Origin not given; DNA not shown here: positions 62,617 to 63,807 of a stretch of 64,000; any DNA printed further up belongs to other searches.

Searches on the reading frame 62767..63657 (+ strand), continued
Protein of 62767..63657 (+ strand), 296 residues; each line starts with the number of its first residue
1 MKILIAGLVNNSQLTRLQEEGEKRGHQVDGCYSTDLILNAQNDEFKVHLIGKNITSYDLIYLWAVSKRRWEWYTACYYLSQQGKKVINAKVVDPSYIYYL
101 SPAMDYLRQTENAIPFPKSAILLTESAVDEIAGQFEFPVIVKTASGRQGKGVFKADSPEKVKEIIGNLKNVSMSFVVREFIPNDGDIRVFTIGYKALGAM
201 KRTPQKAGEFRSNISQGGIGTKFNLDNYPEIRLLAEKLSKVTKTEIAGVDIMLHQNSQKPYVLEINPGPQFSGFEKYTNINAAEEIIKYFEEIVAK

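Call 63: find_encoding_contigs(protein=P0036, flank=1500, max_places=10)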
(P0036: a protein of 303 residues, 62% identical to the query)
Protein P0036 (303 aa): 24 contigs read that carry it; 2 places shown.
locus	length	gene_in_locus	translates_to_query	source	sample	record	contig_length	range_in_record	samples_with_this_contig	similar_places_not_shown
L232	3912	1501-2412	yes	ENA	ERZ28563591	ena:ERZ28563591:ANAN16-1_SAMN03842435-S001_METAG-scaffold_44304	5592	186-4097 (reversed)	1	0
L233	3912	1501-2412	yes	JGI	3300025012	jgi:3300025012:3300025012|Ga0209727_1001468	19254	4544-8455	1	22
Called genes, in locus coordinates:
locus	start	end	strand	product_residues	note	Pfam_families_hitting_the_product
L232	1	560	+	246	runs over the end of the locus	PF14397:ATPgrasp_ST, PF05618:RimB-like (faint)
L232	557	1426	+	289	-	PF02750:Synapsin_C (weak), PF02655:ATP-grasp_3 (faint), PF08443:RimK, PF02222:ATP-grasp, PF02955:GSH-S_ATP, PF07478:Dala_Dala_lig_C (weak)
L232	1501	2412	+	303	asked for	PF02655:ATP-grasp_3 (weak), PF03133:TTL (faint), PF08443:RimK, PF02222:ATP-grasp, PF02955:GSH-S_ATP, PF07478:Dala_Dala_lig_C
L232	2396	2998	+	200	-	PF13847:Methyltransf_31, PF08241:Methyltransf_11, PF13649:Methyltransf_25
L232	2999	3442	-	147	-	PF16320:Ribosomal_L12_N, PF00542:Ribosomal_L12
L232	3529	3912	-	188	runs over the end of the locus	?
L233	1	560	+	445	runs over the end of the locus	PF14397:ATPgrasp_ST, PF02655:ATP-grasp_3 (faint), PF05618:RimB-like (faint)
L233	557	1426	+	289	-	PF02750:Synapsin_C (weak), PF02655:ATP-grasp_3 (faint), PF08443:RimK, PF02222:ATP-grasp, PF02955:GSH-S_ATP, PF07478:Dala_Dala_lig_C (weak)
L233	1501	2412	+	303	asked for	PF02655:ATP-grasp_3 (weak), PF03133:TTL (faint), PF08443:RimK, PF02222:ATP-grasp, PF02955:GSH-S_ATP, PF07478:Dala_Dala_lig_C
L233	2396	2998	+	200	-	PF13847:Methyltransf_31, PF08241:Methyltransf_11, PF13649:Methyltransf_25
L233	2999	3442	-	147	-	PF16320:Ribosomal_L12_N, PF00542:Ribosomal_L12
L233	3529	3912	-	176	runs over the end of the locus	PF00466:Ribosomal_L10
